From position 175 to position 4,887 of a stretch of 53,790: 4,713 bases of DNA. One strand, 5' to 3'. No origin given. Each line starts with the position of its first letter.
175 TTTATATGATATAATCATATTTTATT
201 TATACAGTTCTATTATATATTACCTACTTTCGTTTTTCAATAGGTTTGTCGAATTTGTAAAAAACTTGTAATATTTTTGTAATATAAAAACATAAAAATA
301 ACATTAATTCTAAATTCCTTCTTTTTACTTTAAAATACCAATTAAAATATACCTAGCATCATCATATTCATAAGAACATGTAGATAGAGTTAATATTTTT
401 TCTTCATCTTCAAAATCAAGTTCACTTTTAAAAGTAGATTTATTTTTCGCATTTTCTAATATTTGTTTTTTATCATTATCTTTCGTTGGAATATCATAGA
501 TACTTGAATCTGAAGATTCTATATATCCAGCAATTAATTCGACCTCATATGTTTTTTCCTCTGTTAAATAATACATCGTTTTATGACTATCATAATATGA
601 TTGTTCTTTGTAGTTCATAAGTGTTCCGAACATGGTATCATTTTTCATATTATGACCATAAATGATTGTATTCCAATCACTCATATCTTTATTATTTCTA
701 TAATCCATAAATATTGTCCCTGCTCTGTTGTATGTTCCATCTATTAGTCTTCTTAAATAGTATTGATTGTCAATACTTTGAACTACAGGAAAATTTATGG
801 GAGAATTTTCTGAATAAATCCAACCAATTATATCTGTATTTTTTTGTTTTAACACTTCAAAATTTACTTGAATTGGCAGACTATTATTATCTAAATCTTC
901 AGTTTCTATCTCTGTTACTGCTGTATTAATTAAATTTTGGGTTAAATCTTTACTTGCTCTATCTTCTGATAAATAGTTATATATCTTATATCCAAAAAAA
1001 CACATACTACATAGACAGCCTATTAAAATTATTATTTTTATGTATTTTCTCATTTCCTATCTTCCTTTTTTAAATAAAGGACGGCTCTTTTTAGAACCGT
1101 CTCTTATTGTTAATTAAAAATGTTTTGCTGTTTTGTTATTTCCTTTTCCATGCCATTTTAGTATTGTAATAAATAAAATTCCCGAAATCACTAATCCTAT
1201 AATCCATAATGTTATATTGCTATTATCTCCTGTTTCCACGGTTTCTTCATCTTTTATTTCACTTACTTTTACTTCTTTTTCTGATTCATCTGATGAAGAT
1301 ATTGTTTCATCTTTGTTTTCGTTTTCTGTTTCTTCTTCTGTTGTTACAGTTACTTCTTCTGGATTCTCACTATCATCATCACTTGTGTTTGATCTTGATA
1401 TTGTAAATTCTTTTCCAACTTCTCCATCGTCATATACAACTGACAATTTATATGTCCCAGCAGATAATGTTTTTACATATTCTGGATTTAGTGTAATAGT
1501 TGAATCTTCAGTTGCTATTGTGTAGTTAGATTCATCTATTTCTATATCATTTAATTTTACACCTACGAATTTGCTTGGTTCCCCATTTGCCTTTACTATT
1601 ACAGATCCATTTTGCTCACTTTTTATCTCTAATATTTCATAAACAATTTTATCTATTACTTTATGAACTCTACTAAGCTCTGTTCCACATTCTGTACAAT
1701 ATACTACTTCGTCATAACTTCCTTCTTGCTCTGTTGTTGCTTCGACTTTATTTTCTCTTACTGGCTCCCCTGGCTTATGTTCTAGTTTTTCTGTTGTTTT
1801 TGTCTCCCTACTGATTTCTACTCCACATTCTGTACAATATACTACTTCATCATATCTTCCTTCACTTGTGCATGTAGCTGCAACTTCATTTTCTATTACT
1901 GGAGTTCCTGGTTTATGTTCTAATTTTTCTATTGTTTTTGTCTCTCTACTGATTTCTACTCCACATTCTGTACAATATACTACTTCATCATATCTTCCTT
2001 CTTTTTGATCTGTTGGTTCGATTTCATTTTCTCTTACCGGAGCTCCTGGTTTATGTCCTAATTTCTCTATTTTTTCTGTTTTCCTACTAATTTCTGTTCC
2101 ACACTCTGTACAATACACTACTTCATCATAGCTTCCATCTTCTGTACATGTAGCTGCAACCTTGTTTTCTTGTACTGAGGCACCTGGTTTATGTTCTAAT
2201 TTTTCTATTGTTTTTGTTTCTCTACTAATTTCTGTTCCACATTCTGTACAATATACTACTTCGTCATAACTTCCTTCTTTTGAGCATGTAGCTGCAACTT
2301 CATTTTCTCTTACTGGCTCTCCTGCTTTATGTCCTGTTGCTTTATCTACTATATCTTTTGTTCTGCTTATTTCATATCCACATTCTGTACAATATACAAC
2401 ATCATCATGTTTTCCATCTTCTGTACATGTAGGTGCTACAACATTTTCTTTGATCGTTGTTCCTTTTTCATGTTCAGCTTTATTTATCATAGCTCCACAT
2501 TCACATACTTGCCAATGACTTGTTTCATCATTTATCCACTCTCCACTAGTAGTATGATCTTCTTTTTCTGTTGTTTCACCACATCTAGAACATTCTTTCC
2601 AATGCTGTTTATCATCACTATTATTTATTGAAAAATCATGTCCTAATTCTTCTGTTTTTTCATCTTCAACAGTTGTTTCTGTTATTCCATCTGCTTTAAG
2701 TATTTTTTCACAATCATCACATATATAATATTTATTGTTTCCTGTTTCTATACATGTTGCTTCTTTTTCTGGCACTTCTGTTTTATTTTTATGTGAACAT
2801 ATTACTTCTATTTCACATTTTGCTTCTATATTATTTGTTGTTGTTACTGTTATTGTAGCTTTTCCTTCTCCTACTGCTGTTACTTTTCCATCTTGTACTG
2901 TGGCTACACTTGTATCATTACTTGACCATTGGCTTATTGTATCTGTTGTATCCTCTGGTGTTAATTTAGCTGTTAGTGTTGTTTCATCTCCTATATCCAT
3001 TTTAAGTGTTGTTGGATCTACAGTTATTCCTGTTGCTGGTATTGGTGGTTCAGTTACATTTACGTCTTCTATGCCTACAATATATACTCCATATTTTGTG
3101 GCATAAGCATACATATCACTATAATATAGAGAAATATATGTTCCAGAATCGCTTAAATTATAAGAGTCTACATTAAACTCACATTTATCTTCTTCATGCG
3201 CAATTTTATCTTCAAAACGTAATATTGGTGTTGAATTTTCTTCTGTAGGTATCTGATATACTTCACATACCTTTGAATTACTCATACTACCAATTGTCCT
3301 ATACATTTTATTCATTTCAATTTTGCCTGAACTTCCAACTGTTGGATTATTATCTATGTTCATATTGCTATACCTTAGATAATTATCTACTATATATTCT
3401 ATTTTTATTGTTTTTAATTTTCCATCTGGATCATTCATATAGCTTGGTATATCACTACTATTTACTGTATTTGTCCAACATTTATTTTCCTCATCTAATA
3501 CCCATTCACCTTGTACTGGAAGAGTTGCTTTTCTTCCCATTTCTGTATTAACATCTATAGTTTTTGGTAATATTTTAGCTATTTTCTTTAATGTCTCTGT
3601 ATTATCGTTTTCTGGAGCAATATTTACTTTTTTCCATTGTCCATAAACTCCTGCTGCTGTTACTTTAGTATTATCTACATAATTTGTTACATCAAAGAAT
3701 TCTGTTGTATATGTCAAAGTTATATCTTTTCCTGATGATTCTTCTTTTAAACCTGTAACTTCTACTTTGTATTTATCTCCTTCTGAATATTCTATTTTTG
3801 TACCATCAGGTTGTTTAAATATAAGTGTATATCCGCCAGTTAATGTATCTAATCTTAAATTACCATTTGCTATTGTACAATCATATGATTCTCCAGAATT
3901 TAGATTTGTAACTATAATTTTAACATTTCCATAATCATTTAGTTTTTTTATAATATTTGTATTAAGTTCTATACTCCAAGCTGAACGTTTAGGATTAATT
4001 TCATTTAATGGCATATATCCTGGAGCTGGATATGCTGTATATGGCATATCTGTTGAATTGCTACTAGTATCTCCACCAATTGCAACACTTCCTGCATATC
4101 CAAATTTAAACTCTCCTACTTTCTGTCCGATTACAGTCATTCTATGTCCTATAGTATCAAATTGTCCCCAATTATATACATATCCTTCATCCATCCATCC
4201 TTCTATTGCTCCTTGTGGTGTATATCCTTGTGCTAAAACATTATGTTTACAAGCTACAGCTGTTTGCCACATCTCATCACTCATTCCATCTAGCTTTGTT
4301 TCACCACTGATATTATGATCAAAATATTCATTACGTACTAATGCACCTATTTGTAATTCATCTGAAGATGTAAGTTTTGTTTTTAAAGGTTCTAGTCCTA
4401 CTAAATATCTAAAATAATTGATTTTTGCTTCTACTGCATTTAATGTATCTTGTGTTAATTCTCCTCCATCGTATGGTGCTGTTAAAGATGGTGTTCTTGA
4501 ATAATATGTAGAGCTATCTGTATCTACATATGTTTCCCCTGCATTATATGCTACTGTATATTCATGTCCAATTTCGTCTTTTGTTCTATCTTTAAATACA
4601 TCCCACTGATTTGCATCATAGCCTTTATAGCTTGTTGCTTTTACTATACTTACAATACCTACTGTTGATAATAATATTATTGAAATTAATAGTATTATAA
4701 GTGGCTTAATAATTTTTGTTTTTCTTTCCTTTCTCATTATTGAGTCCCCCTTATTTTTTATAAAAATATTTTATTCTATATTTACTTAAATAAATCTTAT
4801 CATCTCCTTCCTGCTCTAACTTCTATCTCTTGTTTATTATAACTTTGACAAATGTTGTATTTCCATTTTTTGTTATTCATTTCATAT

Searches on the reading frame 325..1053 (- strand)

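Call 44: search_protein_families(library=pfam, proteins=[window:325-1053:-])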
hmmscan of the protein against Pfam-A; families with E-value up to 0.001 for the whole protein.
window:325-1053:- (242 aa): 1 family
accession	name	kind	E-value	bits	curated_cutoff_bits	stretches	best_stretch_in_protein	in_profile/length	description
PF04203.18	Sortase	-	1e-10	41.9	26.6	1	92-238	4-121/125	Sortase domain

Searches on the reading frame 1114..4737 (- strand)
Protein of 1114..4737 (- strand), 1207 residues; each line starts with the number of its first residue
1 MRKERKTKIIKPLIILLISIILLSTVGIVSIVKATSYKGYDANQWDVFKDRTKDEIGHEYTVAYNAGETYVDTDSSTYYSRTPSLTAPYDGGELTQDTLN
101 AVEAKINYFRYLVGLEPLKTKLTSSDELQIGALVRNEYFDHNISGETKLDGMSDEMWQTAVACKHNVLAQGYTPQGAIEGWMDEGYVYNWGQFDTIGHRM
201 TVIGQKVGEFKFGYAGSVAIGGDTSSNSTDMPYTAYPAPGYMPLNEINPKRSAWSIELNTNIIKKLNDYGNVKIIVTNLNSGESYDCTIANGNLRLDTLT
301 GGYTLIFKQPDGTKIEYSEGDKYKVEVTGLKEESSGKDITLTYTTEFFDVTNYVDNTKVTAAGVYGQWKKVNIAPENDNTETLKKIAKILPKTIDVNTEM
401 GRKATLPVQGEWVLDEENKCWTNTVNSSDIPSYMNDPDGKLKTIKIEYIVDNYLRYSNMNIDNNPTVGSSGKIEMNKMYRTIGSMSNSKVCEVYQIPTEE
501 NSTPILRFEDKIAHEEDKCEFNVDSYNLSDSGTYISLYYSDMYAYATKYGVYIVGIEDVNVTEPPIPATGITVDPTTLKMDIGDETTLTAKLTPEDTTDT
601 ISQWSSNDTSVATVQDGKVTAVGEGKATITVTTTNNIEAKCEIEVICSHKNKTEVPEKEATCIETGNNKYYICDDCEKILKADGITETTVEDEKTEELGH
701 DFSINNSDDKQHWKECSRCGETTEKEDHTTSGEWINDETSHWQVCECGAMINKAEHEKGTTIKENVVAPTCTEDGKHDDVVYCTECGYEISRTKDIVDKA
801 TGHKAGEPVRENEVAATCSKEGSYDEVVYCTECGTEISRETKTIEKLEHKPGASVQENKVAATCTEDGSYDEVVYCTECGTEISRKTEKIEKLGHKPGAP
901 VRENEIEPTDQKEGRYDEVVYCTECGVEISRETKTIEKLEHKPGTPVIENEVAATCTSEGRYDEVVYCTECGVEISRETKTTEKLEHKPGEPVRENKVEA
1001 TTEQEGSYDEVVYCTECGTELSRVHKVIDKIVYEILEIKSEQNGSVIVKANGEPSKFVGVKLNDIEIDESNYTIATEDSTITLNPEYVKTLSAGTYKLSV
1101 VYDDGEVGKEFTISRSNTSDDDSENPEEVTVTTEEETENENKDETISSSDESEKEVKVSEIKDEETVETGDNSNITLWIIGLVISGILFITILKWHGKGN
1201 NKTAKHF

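Call 44: search_protein_families(library=pfam, proteins=[window:1114-4737:-])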
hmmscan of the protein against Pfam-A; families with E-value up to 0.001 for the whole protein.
window:1114-4737:- (1207 aa): 4 families
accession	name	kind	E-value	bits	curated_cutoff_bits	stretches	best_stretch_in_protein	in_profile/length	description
PF13240.11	Zn_Ribbon_1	-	4.3e-12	45.8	25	0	829-839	1-11/23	zinc-ribbon domain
PF02368.24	Big_2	-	3.9e-11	43.2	22.8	1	568-641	2-77/79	Bacterial Ig-like domain (group 2)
PF02591.20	Zn_ribbon_9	-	5.8e-06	26.7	29.1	0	914-926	20-30/33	C4-type zinc ribbon domain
PF03442.20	CBM_X2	-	0.001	19.6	28.9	1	1042-1106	16-77/83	Carbohydrate binding domain X2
